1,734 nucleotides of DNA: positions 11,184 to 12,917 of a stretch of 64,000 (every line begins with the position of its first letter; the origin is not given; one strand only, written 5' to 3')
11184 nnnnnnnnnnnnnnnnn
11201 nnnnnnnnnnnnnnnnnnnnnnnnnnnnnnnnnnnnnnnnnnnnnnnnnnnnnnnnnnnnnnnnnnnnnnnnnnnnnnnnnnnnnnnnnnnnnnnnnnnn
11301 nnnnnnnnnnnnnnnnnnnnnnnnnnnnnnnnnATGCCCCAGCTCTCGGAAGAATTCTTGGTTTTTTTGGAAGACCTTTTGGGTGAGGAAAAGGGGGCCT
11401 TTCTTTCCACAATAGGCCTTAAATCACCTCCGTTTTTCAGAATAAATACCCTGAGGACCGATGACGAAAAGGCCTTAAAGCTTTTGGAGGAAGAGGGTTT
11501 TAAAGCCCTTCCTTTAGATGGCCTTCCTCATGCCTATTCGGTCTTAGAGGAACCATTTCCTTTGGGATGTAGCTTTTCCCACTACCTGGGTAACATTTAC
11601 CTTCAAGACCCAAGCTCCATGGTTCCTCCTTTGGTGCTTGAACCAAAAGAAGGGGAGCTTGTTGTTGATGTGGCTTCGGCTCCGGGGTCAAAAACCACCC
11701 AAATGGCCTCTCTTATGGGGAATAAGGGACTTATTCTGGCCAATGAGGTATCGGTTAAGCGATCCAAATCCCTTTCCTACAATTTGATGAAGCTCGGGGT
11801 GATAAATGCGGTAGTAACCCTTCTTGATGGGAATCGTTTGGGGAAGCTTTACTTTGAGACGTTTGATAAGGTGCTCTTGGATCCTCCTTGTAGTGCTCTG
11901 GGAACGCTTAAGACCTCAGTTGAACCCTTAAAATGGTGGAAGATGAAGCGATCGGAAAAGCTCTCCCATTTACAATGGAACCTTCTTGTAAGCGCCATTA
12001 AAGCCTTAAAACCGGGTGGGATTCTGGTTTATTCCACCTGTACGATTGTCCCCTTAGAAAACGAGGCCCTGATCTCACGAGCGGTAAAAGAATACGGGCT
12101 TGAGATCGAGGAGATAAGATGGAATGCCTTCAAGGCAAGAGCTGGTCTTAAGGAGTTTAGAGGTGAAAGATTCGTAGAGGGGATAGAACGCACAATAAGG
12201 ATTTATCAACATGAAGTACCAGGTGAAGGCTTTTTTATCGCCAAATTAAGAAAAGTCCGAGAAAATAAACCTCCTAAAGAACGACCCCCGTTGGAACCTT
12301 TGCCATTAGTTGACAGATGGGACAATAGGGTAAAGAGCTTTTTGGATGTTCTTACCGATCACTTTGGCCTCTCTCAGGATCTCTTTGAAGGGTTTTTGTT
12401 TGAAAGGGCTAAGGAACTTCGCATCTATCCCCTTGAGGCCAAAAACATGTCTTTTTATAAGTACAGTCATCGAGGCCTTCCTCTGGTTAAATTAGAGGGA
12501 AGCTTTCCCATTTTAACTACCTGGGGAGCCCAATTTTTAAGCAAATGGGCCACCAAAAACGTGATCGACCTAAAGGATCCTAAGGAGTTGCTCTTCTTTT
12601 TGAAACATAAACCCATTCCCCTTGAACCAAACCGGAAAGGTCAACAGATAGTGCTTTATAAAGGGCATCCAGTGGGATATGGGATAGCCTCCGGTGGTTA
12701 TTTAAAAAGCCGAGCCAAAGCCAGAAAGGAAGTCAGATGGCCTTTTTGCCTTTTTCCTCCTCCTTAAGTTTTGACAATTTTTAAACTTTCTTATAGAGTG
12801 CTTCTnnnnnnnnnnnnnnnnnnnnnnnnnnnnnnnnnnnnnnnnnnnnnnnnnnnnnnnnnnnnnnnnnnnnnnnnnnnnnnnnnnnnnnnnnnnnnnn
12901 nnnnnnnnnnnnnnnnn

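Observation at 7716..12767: Translationally coupled DUF763-rarA-endoQ-m5C methyltransferase operon with archaeal-type components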

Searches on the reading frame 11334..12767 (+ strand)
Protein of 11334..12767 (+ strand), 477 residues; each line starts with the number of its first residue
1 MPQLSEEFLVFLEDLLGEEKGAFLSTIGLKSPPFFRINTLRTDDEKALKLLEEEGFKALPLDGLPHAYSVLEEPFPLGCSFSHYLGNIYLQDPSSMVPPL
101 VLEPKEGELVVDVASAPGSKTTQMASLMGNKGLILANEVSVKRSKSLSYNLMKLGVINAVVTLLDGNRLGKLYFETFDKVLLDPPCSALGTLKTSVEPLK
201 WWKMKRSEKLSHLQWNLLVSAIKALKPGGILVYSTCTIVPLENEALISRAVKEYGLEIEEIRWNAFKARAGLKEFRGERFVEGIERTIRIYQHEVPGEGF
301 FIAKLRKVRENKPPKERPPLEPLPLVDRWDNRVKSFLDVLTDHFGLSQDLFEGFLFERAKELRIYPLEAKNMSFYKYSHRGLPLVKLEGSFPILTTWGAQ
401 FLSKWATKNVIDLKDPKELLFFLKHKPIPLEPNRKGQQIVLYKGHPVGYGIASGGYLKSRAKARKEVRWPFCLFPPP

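Call 3: search_protein_families(library=pfam, proteins=[window:11334-12767:+])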
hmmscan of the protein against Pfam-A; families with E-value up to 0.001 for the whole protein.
window:11334-12767:+ (477 aa): 4 families
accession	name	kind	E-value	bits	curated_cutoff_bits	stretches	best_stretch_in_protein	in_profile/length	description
PF01189.24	Methyltr_RsmB-F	-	1.2e-44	152.8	27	1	100-306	2-199/199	16S rRNA methyltransferase RsmB/F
PF17125.10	Methyltr_RsmF_N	-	2.8e-07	31.3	34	1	4-93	1-86/86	N-terminal domain of 16S rRNA methyltransferase RsmF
PF13847.12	Methyltransf_31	-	1.2e-05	25.5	27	1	105-242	2-114/145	Methyltransferase domain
PF13636.12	Methyltranf_PUA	-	0.00026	21.4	27.6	1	422-458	4-40/49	RNA-binding PUA-like domain of methyltransferase RsmF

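Call 4: search_protein_families(library=ncbifam, proteins=[window:11334-12767:+])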
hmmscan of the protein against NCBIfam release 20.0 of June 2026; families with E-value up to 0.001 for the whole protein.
window:11334-12767:+ (477 aa): 9 families
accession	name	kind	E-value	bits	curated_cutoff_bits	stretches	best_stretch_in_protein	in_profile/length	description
TIGR00446.1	nop2p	subfamily_domain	9.4e-72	241.4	210.45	1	36-307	2-264/264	NOL1/NOP2/sun family putative RNA methylase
NF008898.0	PRK11933.1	equivalog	2.5e-67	227.5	588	1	35-458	41-462/480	16S rRNA (cytosine(1407)-C(5))-methyltransferase RsmF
NF040814.1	tRNA_cyt_mtase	equivalog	2.4e-64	217.3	550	1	34-307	36-304/305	tRNA (cytosine(49)-C(5))-methyltransferase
NF041567.1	mtaseRsmF_Thermus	equivalog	7.3e-56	189.6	690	1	13-458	2-437/443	16S rRNA (cytosine(1407)-C(5))-methyltransferase RsmF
NF011494.0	PRK14902.1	equivalog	1.4e-51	175.7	319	1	21-308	167-443/444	16S rRNA (cytosine(967)-C(5))-methyltransferase RsmB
NF011493.0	PRK14901.1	equivalog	1.2e-48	166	540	1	22-307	169-445/447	16S rRNA (cytosine(967)-C(5))-methyltransferase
TIGR00563.1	rsmB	equivalog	6.8e-46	157.3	269.05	1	28-307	168-435/437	16S rRNA (cytosine(967)-C(5))-methyltransferase RsmB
NF011495.0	PRK14903.1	equivalog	1.7e-34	119.4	503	1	34-284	165-409/431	16S rRNA (cytosine(967)-C(5))-methyltransferase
NF008149.0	PRK10901.1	equivalog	3e-31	108.9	375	1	30-307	176-432/434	16S rRNA (cytosine(967)-C(5))-methyltransferase RsmB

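Call 39: search_protein_families(library=padloc, proteins=[window:11334-12767:+], max_evalue=0.01)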
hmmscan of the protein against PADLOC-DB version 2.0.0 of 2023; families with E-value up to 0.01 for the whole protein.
window:11334-12767:+ (477 aa): 1 family
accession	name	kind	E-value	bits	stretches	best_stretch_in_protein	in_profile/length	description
PDLC04134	mad2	-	9.6e-20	68.8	1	84-259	269-421/492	mads_2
